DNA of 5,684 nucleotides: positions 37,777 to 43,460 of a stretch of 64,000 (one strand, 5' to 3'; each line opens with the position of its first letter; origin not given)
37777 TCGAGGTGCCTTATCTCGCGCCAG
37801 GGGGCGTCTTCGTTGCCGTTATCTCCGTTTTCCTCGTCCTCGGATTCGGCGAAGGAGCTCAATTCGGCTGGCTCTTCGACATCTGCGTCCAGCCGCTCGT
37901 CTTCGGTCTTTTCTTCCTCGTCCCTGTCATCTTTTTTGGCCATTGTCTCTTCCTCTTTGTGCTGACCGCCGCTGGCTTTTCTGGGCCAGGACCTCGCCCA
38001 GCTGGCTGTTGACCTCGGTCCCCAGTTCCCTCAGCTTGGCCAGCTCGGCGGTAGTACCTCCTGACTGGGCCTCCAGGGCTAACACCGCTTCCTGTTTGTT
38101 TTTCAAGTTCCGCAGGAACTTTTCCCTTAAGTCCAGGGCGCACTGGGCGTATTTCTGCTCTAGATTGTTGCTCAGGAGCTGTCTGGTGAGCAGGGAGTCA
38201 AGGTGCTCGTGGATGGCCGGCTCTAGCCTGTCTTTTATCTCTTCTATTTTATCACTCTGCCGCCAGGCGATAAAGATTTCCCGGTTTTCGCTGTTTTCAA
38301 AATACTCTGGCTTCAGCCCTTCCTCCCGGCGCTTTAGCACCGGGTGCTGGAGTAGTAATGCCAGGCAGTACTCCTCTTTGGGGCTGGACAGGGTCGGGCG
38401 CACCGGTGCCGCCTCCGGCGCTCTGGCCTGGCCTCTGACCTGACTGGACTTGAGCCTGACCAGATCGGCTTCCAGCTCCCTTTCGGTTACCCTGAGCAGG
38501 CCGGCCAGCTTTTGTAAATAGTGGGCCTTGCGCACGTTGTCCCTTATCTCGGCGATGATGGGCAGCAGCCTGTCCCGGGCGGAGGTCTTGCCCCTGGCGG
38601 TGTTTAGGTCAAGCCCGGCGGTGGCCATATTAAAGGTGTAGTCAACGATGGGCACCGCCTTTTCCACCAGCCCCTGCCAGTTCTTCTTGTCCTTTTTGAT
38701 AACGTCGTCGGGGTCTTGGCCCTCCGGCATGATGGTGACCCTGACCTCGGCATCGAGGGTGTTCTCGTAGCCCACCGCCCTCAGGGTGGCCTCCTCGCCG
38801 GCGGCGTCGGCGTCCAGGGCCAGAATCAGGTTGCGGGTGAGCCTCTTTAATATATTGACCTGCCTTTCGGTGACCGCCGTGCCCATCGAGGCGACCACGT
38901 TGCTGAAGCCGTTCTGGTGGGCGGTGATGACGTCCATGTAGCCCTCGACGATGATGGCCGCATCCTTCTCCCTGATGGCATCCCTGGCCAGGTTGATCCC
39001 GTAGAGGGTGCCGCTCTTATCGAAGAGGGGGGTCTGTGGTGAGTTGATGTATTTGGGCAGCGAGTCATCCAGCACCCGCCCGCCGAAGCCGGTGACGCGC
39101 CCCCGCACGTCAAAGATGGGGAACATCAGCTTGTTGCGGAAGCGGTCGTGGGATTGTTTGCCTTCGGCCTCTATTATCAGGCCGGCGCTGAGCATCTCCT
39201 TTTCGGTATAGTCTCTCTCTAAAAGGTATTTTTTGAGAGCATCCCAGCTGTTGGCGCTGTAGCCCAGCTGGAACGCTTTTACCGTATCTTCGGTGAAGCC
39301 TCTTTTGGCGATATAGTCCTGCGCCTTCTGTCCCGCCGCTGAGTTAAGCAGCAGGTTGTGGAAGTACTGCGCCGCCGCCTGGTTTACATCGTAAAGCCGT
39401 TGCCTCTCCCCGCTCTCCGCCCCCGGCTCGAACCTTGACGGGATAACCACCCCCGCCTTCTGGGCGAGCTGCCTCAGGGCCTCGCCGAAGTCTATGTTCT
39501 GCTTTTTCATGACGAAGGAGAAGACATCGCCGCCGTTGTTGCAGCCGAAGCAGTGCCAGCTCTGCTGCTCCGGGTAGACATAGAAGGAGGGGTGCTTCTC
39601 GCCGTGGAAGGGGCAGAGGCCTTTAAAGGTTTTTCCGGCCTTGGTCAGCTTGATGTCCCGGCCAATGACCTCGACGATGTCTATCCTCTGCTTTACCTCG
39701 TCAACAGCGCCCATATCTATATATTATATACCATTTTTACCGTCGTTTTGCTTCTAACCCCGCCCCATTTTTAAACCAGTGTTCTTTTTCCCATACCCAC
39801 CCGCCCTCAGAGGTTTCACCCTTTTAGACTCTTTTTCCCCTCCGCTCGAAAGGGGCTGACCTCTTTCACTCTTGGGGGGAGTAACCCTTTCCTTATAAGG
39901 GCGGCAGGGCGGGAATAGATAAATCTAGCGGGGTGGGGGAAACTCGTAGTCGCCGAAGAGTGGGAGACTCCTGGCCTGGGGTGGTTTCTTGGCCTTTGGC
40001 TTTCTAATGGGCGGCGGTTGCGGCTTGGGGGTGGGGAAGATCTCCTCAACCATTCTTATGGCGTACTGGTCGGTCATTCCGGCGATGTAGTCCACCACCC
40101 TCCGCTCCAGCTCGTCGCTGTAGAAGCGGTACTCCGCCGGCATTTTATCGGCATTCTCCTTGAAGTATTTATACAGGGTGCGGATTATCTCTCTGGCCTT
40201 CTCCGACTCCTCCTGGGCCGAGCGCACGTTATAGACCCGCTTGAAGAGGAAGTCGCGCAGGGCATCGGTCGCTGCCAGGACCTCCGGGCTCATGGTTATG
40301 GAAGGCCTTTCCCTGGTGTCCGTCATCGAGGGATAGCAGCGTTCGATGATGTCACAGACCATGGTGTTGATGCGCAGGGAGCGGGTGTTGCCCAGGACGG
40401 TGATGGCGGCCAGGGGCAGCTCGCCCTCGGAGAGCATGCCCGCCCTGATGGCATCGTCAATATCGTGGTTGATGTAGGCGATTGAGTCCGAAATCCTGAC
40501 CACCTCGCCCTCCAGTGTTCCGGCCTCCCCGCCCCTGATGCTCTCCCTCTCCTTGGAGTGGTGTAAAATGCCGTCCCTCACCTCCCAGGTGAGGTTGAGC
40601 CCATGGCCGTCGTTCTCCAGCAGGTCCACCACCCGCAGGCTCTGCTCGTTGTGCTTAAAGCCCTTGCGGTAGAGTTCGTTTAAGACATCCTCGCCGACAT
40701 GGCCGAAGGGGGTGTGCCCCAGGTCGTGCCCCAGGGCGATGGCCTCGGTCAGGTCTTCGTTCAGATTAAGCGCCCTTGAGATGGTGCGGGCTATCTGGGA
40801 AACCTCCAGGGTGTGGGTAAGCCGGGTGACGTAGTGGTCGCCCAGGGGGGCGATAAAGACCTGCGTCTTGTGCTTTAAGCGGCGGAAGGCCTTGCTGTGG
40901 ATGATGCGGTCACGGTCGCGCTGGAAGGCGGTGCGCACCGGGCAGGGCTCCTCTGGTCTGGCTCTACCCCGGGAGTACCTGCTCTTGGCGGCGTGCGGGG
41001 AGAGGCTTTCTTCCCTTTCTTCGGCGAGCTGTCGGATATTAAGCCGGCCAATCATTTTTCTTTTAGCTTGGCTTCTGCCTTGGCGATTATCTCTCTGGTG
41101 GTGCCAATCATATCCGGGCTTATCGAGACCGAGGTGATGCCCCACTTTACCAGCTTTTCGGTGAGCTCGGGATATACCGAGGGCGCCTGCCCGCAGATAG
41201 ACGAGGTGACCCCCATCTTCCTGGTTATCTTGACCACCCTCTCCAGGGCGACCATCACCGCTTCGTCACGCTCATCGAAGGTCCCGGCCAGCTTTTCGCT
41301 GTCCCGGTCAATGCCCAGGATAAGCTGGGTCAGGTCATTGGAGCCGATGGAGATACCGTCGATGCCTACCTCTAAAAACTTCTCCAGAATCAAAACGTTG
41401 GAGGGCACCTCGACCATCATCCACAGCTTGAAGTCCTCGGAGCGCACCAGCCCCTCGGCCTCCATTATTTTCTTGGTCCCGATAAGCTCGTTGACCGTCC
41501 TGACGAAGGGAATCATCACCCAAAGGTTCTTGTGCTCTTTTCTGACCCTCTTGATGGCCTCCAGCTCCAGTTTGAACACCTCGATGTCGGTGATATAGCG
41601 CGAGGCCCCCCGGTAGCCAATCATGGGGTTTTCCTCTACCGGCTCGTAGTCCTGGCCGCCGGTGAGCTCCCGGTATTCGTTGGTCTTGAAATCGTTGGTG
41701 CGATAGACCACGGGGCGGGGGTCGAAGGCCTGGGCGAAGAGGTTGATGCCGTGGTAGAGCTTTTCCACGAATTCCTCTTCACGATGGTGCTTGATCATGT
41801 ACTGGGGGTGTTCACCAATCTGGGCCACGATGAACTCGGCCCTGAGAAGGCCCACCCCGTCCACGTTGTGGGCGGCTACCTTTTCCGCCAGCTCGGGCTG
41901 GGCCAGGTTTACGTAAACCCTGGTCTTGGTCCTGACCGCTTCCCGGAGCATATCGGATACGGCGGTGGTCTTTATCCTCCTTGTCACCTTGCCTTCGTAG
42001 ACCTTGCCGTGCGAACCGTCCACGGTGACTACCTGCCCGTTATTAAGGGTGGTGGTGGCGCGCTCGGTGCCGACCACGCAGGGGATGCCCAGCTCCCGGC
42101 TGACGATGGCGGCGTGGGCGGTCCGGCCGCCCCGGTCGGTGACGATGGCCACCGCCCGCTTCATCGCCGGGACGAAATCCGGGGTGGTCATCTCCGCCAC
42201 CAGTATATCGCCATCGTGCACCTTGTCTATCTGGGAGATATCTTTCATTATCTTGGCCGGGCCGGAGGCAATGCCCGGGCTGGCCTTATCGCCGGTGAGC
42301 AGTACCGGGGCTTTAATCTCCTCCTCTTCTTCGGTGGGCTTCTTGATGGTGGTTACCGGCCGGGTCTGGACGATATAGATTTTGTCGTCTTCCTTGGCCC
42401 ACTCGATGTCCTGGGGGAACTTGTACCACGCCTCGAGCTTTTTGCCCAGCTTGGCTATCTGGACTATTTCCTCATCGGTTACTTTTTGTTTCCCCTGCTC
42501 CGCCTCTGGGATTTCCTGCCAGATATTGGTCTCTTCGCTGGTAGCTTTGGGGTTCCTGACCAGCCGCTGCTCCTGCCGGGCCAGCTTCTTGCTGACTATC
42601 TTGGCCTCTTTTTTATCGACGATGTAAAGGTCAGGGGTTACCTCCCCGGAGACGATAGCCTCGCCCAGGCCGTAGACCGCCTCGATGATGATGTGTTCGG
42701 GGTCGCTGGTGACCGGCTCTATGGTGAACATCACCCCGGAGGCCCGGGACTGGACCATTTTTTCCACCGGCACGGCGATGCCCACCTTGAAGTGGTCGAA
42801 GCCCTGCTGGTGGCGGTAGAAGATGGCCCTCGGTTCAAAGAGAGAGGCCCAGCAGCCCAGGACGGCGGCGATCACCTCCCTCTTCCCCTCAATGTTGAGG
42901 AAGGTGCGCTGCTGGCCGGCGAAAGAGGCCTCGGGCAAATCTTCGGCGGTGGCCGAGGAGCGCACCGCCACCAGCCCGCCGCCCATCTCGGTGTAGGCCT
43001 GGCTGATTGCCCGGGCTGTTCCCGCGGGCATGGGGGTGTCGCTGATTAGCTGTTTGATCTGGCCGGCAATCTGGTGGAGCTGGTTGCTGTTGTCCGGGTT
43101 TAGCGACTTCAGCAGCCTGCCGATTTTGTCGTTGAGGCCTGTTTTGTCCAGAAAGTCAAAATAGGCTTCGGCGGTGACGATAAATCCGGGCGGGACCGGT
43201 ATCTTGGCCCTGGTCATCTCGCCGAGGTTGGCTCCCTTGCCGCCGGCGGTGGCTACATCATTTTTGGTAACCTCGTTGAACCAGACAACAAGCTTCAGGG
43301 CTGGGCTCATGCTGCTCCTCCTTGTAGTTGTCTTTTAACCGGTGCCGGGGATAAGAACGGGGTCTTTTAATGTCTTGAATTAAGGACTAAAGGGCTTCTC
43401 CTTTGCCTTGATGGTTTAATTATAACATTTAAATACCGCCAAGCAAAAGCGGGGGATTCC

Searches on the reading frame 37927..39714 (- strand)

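Call 25: search_protein_families(library=pfam, proteins=[window:37927-39714:-])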
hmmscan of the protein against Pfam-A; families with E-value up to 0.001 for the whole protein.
window:37927-39714:- (595 aa): 7 families
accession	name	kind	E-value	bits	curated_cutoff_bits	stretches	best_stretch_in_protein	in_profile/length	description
PF08275.17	DNAG_N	-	5.9e-40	136.8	26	1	118-243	1-127/128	DNA primase catalytic core, N-terminal domain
PF01807.25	Zn_ribbon_DnaG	-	6.2e-34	116.2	24.9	1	4-93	6-95/98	CHC2 zinc finger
PF13155.12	Toprim_2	-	1.1e-21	77.4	22.1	1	254-339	1-88/88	Toprim-like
PF13662.12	Toprim_4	-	5.8e-20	71.8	25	1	252-327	2-82/85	Toprim domain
PF01751.28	Toprim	-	8.7e-14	51.9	23.1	1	253-319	2-86/96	Toprim domain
PF10410.14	DnaB_bind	-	1.4e-10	41.7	20.6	1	358-411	2-55/56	DnaB-helicase binding domain of primase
PF13362.12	Toprim_3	-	4.9e-08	33.7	27.2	1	253-341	2-91/95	Toprim domain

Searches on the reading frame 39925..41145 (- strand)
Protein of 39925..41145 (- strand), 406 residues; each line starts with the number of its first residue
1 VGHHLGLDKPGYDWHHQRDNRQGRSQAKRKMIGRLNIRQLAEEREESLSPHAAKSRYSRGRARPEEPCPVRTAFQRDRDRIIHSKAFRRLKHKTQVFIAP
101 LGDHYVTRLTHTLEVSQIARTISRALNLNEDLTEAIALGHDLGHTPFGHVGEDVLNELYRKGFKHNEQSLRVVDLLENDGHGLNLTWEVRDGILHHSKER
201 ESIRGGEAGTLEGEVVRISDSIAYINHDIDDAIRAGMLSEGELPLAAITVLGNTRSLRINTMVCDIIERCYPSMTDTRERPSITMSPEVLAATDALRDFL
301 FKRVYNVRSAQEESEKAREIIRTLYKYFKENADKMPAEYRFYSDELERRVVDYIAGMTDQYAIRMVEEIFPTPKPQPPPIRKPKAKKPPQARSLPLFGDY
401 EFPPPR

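Call 25: search_protein_families(library=pfam, proteins=[window:39925-41145:-])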
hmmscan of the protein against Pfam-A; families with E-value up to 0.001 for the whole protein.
window:39925-41145:- (406 aa): 2 families
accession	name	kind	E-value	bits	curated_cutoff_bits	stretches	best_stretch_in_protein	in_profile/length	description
PF13286.11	HD_assoc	-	8e-24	84.4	22.2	1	283-367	1-90/91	Phosphohydrolase-associated domain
PF01966.28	HD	-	1e-14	55.2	22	1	108-223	1-114/116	HD domain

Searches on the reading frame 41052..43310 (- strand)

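Call 25: search_protein_families(library=pfam, proteins=[window:41052-43310:-])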
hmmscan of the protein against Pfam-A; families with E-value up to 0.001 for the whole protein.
window:41052-43310:- (752 aa): 3 families
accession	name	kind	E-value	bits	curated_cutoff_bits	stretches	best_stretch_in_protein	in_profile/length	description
PF01326.24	PPDK_N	-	6.5e-109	364.6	27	1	21-330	3-320/328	Pyruvate phosphate dikinase, AMP/ATP-binding domain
PF02896.24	PEP-utilizers_C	-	6.5e-70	236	22.8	1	460-746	17-292/293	PEP-utilising enzyme, PEP-binding domain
PF00391.29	PEP-utilizers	-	1.9e-29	101.5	23.1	1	365-435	2-72/72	PEP-utilising enzyme, mobile domain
